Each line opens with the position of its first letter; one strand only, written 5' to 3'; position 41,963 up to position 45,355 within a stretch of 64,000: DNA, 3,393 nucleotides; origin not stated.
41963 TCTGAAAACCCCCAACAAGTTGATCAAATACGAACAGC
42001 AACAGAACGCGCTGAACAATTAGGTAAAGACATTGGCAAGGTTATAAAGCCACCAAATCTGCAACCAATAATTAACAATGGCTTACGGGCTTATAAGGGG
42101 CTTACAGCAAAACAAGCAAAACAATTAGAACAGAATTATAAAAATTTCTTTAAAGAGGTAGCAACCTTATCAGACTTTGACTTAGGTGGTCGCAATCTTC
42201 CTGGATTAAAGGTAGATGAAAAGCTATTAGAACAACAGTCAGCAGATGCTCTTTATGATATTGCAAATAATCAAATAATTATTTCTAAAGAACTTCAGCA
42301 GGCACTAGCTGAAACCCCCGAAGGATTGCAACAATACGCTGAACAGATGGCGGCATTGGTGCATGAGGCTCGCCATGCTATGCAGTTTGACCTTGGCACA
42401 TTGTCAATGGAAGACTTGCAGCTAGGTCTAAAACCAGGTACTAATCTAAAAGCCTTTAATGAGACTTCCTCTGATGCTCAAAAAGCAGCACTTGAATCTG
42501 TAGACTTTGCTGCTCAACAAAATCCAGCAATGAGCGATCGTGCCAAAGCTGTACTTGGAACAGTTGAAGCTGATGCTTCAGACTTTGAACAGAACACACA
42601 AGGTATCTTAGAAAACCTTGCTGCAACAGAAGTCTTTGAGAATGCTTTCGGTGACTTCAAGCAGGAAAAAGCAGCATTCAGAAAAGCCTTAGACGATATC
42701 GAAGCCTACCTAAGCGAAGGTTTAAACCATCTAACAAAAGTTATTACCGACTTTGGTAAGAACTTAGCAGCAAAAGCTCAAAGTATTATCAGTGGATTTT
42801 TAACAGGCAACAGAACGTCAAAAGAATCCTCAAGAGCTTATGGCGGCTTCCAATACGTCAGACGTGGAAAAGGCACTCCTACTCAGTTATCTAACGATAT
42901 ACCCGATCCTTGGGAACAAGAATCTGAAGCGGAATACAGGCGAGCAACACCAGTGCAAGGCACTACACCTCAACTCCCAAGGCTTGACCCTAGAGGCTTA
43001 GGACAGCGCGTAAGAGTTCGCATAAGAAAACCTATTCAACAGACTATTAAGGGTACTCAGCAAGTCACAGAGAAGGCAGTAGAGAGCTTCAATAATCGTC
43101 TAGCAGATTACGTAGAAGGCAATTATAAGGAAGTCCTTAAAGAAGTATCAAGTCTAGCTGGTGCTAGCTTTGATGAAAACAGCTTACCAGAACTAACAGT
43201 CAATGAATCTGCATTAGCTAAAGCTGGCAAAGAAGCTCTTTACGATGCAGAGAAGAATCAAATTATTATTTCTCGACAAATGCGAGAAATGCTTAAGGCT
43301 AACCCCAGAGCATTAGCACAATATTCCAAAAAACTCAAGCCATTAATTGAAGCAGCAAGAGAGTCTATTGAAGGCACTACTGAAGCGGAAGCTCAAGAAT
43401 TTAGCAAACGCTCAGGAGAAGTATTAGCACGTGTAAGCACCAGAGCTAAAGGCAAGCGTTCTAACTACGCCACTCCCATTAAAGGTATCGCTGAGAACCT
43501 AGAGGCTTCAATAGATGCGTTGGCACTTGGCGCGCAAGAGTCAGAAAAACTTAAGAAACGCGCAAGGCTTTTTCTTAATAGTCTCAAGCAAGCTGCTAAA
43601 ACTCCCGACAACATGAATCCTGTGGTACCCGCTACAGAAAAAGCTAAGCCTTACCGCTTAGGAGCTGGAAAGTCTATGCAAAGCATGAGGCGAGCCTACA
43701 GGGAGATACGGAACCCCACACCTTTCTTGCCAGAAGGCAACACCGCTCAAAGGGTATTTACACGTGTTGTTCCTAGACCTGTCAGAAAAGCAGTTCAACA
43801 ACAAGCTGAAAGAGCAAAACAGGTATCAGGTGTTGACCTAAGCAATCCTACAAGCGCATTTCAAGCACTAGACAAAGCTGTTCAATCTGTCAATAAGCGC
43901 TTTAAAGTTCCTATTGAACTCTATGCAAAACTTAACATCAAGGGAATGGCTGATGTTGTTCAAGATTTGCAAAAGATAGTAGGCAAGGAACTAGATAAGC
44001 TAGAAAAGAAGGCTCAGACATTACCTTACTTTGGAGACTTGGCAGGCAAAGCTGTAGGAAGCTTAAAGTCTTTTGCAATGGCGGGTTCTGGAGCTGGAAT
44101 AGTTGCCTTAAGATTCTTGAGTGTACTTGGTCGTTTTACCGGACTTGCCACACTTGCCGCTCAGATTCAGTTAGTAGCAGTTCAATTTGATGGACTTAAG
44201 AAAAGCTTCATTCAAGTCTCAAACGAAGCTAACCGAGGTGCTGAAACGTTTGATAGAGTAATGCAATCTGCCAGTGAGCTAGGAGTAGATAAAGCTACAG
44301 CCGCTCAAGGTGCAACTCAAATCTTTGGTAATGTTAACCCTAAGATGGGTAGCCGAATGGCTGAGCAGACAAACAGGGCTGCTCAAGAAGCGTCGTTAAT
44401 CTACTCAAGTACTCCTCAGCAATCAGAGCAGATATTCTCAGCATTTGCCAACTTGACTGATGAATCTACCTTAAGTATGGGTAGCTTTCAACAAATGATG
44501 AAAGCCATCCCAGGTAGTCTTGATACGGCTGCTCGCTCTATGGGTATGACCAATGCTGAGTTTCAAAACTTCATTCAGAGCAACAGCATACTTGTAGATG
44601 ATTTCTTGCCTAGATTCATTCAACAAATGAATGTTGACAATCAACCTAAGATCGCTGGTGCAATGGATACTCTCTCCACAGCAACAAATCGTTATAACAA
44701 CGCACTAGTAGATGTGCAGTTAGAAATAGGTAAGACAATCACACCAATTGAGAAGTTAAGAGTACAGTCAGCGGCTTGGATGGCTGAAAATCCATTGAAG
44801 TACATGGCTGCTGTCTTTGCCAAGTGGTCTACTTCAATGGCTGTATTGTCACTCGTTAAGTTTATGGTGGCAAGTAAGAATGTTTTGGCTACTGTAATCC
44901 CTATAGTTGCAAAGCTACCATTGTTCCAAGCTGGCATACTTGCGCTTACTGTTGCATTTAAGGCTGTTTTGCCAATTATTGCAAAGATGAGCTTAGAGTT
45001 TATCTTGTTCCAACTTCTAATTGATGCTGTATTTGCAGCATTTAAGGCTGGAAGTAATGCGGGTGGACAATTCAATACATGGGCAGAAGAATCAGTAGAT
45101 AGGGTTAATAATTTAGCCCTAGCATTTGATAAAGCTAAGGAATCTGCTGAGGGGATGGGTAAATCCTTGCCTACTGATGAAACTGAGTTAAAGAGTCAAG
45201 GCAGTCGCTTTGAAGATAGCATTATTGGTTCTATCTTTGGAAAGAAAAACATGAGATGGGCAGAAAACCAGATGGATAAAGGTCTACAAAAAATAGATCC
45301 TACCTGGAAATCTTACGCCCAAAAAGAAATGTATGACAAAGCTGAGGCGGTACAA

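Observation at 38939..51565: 12.6-kb single gene for a tape-measure-like protein with at least five enzyme-type modules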

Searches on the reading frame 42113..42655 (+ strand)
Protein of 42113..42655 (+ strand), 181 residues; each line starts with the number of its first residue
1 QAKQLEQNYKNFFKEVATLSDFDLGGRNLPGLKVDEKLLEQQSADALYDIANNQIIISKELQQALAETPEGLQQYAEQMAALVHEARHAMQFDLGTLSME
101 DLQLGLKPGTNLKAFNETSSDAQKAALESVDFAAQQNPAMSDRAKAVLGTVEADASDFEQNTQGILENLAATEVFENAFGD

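Call 59: search_solved_structures(query=A2, max_evalue=10, show_alignments=2)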
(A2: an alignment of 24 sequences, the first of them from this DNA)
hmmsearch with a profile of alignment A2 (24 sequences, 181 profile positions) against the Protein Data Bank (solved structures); distinct sequences matched with E-value up to 10: 5.
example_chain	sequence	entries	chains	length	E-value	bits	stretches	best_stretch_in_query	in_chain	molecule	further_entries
9e5c_6q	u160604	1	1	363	0.075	16.2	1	44-118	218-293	Protein TAX-1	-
9xac_5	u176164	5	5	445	0.28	14.3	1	112-178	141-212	Putative low-temperature viability protein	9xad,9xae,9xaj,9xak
1lw7_A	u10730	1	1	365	0.72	13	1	45-86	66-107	TRANSCRIPTIONAL REGULATOR NADR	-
4ay1_A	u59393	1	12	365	1.6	11.8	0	75-102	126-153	CHITINASE-3-LIKE PROTEIN 2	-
4p8u_A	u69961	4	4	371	1.7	11.7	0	75-101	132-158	Chitinase-3-like protein 2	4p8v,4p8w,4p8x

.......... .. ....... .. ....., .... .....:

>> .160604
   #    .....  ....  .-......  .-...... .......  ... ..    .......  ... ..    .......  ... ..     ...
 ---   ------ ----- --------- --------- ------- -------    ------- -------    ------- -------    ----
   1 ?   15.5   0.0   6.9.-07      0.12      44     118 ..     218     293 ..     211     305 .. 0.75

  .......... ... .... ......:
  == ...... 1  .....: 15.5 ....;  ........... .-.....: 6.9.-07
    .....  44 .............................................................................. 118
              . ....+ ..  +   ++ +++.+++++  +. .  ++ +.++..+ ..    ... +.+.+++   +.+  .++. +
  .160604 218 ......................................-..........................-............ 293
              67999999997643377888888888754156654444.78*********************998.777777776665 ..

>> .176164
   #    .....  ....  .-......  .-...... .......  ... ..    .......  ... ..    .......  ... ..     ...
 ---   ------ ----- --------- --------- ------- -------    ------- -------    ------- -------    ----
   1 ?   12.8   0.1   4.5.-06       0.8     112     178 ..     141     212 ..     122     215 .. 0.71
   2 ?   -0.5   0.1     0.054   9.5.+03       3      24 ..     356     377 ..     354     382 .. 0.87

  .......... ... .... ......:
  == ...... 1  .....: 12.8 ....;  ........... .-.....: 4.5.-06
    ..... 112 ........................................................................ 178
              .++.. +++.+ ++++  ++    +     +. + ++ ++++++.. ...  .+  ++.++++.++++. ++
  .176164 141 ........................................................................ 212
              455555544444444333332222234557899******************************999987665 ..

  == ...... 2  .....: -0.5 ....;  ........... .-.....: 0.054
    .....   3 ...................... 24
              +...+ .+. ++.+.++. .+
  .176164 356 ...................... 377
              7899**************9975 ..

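Call 70: predict_structure(alignment_id=A2)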
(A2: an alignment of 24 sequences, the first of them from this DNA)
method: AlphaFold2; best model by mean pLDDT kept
length: 181 residues; sequences in the alignment: 24
mean_pLDDT: 96.0   pTM: 0.91
mean pLDDT of the five models: 96.0, 95.7, 95.7, 95.1, 94.1
residues with pLDDT >= 90: 170; 70-90: 9; 50-70: 1; < 50: 1
segments of 3 or more residues with pLDDT < 50: none
pLDDT, mean of each block of 10 residues (from residue 1): 94 98 96 98 97 98 95 96 99 98 98 98 98 97 98 99 97 80 48
secondary structure, 60 per line:
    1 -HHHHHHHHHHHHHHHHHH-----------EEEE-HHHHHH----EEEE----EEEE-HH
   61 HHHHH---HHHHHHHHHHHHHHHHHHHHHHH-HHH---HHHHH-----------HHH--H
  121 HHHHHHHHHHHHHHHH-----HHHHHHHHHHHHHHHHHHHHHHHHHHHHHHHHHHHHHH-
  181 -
elements in order: H2-19 E31-34 H36-41 E46-49 E54-57 H59-65 H69-91 H99-103 H120-136 H142-179

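Call 75: fold_search(model_id=the predicted structure, library=pdb)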
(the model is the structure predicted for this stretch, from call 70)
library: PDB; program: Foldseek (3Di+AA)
matches with E <= 10: 178; with E <= 0.001: 0
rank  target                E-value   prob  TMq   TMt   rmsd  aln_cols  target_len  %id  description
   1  9gbt_A                5.3e-01  0.06  0.17  0.15  16.9       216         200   18  De novo designed retro-aldolase 13 (RAD13) (released 2025-08-13)
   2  4onr                  7.3e-01  0.12  0.21  0.25  14.5       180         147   12  Crystal structure of Borrelia burgdorferi decorin-binding protein DbpA (released 2014-07-09)
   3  8uao_A                1.0e+00  0.06  0.18  0.16  17.0       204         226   13  DpHF18 filament (released 2024-04-10)
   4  6z0c_D                1.2e+00  0.04  0.18  0.17  17.2       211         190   14  Structure of in silico modelled artificial Maquette-3 protein (released 2021-03-17)
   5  5odw_C                1.3e+00  0.04  0.13  0.13  21.8       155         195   12  Structure of the FpvAI-pyocin S2 complex (released 2017-11-08)
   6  7cuj_B                1.5e+00  0.03  0.15  0.12  15.2       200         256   13  Crystal structure of fission yeast Ccq1 and Tpz1 (released 2021-08-25)
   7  6z0c_C                1.6e+00  0.03  0.17  0.16  17.7       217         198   12  Structure of in silico modelled artificial Maquette-3 protein (released 2021-03-17)
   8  6z0c_A                1.6e+00  0.03  0.17  0.16  18.1       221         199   12  Structure of in silico modelled artificial Maquette-3 protein (released 2021-03-17)
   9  4o8f_A                1.7e+00  0.07  0.23  0.18  19.8       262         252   11  Crystal Structure of the complex between PPARgamma mutant R357A and rosiglitazone (released 2014-07-23)
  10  6ms7_A                1.9e+00  0.02  0.14  0.11  21.2       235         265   11  Peroxisome proliferator-activated receptor gamma ligand binding domain in complex with a novel selective PPAR-gamma mo (released 2019-10-23)
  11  9gjn_B                2.0e+00  0.10  0.21  0.06  12.7       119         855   13  ERAP1 in complex with 1-[2-(3-oxo-3,4-dihydro-2H-1,4-benzothiazin-4-yl)acetamido]cyclohexane-1-carboxylic acid (released 2025-01-22)
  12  2yd0_A                2.3e+00  0.08  0.20  0.06  12.8       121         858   14  Crystal structure of the soluble domain of human endoplasmic reticulum aminopeptidase 1 ERAP1 (released 2011-04-13)
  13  6dfk_I                2.3e+00  0.03  0.17  0.16  17.7       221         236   12  Crystal structure of the 11S subunit of the Plasmodium falciparum proteasome, PA28 (released 2019-08-07)
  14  8v5m_C                2.4e+00  0.06  0.27  0.21  14.5       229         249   12  Tetramer core subcomplex (conformation 1) of Xenopus laevis DNA polymerase alpha-primase (released 2023-12-20)
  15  8qae_A                2.4e+00  0.03  0.20  0.17  17.8       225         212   12  X-ray crystal structure of a de novo designed single-chain antiparallel 6-helix alpha-helical barrel, sc-apCC-6-SLLA (released 2024-07-03)
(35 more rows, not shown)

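Call 78: search_protein_families(library=pfam, alignment_id=A2, max_evalue=0.1)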
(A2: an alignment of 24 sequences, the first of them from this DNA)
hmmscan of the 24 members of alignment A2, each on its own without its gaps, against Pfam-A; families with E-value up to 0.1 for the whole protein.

A. member 1, seq(181 aa): 1 family
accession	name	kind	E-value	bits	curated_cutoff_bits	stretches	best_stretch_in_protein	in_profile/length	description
PF20573.4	DUF6782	-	0.00023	21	27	1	75-175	87-185/241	Putative metallopeptidase family (DUF6782)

B. families by the number of members that match (of 24 scanned): 18 families
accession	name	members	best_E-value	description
PF20573.4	DUF6782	8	6.9e-05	Putative metallopeptidase family (DUF6782)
PF18548.6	MetOD2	2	0.041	Metanogen output domain 2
PF22397.2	NADAR-DarT1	1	0.0011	DarT1-associated NADAR antitoxin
PF09470.15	Telethonin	1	0.0042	Telethonin protein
PF01435.24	Peptidase_M48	1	0.0044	Peptidase family M48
PF22386.1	PPI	1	0.022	Protease propeptides/inhibitors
PF09597.18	SAM_Ribosomal_mS41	1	0.032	Small ribosomal subunit protein mS41 SAM domain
PF08824.15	Serine_rich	1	0.033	Serine rich protein interaction domain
PF01729.25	QRPTase_C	1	0.034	Quinolinate phosphoribosyl transferase, C-terminal domain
PF21948.1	LplA-B_cat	1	0.039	Lipoyl protein ligase A/B catalytic domain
PF07743.18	HSCB_C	1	0.043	HSCB C-terminal oligomerisation domain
PF03444.21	HrcA_DNA-bdg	1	0.049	Winged helix-turn-helix transcription repressor, HrcA DNA-binding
PF23099.1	UTP20_C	1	0.05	Small subunit processome component 20 homolog, C-terminal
PF14891.12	Peptidase_M91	1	0.06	Effector protein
PF23251.1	KH_PARP14_4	1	0.061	PARP14, fourth type I KH domain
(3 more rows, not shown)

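Call 80: fold_search(model_id=the predicted structure, library=viral)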
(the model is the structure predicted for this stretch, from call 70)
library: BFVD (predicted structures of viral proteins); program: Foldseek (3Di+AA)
matches with E <= 10: 250; with E <= 0.001: 0
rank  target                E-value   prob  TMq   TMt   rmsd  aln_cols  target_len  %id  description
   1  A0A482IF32            2.0e-02  0.98  0.38  0.38   7.2       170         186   15  (no name in the UniProt tables at hand)
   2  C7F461                2.4e-02  0.96  0.38  0.40   7.5       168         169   18  (no name in the UniProt tables at hand)
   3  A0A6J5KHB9            9.8e-02  0.87  0.36  0.35  11.6       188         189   16  Peptidase M48 [uncultured Caudovirales phage]
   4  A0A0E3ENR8            1.0e-01  0.85  0.36  0.44   9.0       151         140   14  Uncharacterized protein [Synechococcus phage ACG-2014d]
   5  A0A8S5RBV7            1.3e-01  0.51  0.35  0.28  10.8       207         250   13  Peptidase [virus sp. ctmTa7]
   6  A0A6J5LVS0            1.5e-01  0.77  0.36  0.13   7.9       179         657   15  Uncharacterized protein [uncultured Caudovirales phage]
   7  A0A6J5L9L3            1.7e-01  0.75  0.36  0.37  14.8       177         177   14  IrrE N-terminal-like domain-containing protein [uncultured Caudovirales phage]
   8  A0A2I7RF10            1.8e-01  0.72  0.29  0.29   7.1       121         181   19  (no name in the UniProt tables at hand)
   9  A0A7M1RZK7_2          2.4e-01  0.25  0.27  0.05  13.7       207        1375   11  ART-PolyVal-like domain-containing protein [uncultured phage cr271_1]
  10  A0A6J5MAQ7            2.7e-01  0.51  0.34  0.44   7.8       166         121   14  Uncharacterized protein [uncultured Caudovirales phage]
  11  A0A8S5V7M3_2          4.7e-01  0.23  0.26  0.06  12.4       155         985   15  Uncharacterized protein [CrAss-like virus sp. ctUXy6]
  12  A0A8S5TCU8            4.9e-01  0.15  0.25  0.24  17.7       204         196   12  IrrE N-terminal-like domain [Siphoviridae sp. ctw757]
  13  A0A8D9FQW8            6.4e-01  0.38  0.24  0.24   7.2        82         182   10  SprT-like domain-containing protein [uncultured marine phage]
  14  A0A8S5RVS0            7.2e-01  0.10  0.20  0.23  15.2       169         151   12  Uncharacterized protein [Siphoviridae sp. ctHip2]
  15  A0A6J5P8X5            8.9e-01  0.51  0.36  0.09  11.5       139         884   14  Uncharacterized protein [uncultured Caudovirales phage]
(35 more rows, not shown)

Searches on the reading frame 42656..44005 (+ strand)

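Call 26: search_protein_families(library=pfam, proteins=[window:42656-44005:+], max_evalue=5)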
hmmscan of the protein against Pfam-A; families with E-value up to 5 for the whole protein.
window:42656-44005:+ (450 aa): 5 families
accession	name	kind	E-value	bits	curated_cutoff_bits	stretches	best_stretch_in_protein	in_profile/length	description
PF03816.19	LytR_cpsA_psr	-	0.0018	18.9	24.6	1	391-439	37-84/150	LytR_cpsA_psr family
PF06008.19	Laminin_I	-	0.12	12.5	34.6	1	131-246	95-208/259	Laminin Domain I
PF00956.23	NAP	-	0.12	12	28.6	1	218-278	26-83/266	Nucleosome assembly protein (NAP)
PF22150.1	Tt1218-like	-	0.15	12.6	27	1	200-228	17-45/76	Type IV pilin Tt1218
PF01442.23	Apolipoprotein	-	0.44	10.7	90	1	220-313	68-162/190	Apolipoprotein A1/A4/E domain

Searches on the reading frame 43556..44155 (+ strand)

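Call 111: search_protein_families(library=pfam, proteins=[window:43556-44155:+], max_evalue=0.01)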
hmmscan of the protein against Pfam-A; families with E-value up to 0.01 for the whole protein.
window:43556-44155:+ (200 aa): 1 family
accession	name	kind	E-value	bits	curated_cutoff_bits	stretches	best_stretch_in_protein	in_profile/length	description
PF03816.19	LytR_cpsA_psr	-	0.0044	17.6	24.6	1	91-139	37-84/150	LytR_cpsA_psr family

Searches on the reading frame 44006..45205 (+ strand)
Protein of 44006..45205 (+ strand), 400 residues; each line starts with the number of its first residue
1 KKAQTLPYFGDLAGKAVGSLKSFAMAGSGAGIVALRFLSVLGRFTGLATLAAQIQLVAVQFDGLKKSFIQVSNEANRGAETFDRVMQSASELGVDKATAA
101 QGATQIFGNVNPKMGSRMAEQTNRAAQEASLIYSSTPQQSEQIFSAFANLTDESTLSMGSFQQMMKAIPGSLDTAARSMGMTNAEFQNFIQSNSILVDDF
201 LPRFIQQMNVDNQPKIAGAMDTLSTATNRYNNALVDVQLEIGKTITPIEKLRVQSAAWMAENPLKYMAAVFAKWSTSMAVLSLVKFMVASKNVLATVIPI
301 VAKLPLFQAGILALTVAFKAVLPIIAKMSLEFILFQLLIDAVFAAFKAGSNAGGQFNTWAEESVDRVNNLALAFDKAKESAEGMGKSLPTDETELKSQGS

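Call 26: search_protein_families(library=pfam, proteins=[window:44006-45205:+], max_evalue=5)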
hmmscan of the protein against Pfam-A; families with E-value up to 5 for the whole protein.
window:44006-45205:+ (400 aa): 5 families
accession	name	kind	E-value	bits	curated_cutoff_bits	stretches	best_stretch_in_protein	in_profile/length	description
PF20155.4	TMP_3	-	2.1e-11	44.4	41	1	58-241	7-190/192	Tape measure protein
PF10339.14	Vel1p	-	0.0046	16.7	23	1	65-211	50-192/202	Yeast-specific zinc responsive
PF10239.14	DUF2465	-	0.043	13.6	30.5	1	70-153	106-189/302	Protein of unknown function (DUF2465)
PF22405.2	STIV-like_capsid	-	0.065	13.3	26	1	229-287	37-91/148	Sulfolobus turreted icosahedral virus 1-like, major capsid protein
PF24164.1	TMP_N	-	0.48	11.4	27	0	47-91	32-76/82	Tape measure protein N-terminal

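Call 91: search_dna_similar(query=window:44156-45115:+, collection=phages, mode=protein, max_rows=30, max_evalue=0.01)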
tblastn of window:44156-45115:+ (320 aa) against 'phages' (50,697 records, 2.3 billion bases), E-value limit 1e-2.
Records with a match: 27; places in all: 27; records where one place covers at least 80% of the query: 0.
Best place of each record, by identity: <60% 27.
By first word of the organism name: Pseudomonas 13; Ralstonia 5; Burkholderia 2; Bacteriophage 2; Polaribacter 2; Leeuwenhoekiella 1; Microcystis 1; Caudoviricetes 1.
By host as written in the record: - 7; Pseudomonas aeruginosa 6; Ralstonia solanacearum 5; Pseudomonas sp. 3; Burkholderia cepacia 2; Pseudomonas aeruginosa PAO1 (ATCC 15692) 2; Leeuwenhoekiella aequorea Arc30 1; Microcystis aeruginosa 1.
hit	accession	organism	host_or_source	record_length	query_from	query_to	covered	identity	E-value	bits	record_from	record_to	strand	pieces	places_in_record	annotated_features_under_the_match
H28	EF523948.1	Burkholderia phage BcepGomr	Burkholderia cepacia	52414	20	191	54%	26.4%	9e-8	59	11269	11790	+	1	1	BcepGomrgp16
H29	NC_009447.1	Burkholderia phage BcepGomr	Burkholderia cepacia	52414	20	191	54%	26.4%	9e-8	59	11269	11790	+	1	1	tail length tape measure protein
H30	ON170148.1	Ralstonia phage YO088_1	Ralstonia solanacearum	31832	8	194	58%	20.5%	4e-3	45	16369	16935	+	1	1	record has no annotation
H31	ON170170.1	Ralstonia phage YO098_1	Ralstonia solanacearum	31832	8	194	58%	20.5%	4e-3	45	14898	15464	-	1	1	record has no annotation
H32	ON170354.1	Ralstonia phage YO381_1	Ralstonia solanacearum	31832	8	194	58%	20.5%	4e-3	45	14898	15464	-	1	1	record has no annotation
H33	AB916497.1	Ralstonia phage RS138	Ralstonia solanacearum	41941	8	194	58%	20.3%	2e-3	45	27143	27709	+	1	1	tail length tape measure protein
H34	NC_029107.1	Ralstonia phage RS138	Ralstonia solanacearum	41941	8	194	58%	20.3%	2e-3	45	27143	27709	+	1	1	tail length tape measure protein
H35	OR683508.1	Pseudomonas phage Ppu-503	Pseudomonas sp.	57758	69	192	39%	28.1%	1e-9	65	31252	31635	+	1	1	tail length tape-measure protein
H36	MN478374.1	Bacteriophage Phobos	-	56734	69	192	39%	28.1%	2e-9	65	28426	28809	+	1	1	tail length tape-measure protein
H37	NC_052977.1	Bacteriophage Phobos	-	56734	69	192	39%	28.1%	2e-9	65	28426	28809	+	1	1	tail length tape measure protein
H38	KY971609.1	Pseudomonas phage PspYZU01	Pseudomonas sp.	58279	65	192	40%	27.1%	7e-8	60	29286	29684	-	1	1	tape measure protein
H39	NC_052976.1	Pseudomonas phage PspYZU01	Pseudomonas sp.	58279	65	192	40%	27.1%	7e-8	60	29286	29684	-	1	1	tail length tape measure protein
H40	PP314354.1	Leeuwenhoekiella phage vB_LaeS_Arctus_1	Leeuwenhoekiella aequorea Arc30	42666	69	180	35%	27.3%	2e-4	49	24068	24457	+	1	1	tail length tape measure protein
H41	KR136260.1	Polaribacter phage P12002S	seawater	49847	112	186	23%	31.7%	3e-3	45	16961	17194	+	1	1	tail length tape measure protein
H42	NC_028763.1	Polaribacter phage P12002S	seawater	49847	112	186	23%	31.7%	3e-3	45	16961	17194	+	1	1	tail length tape measure protein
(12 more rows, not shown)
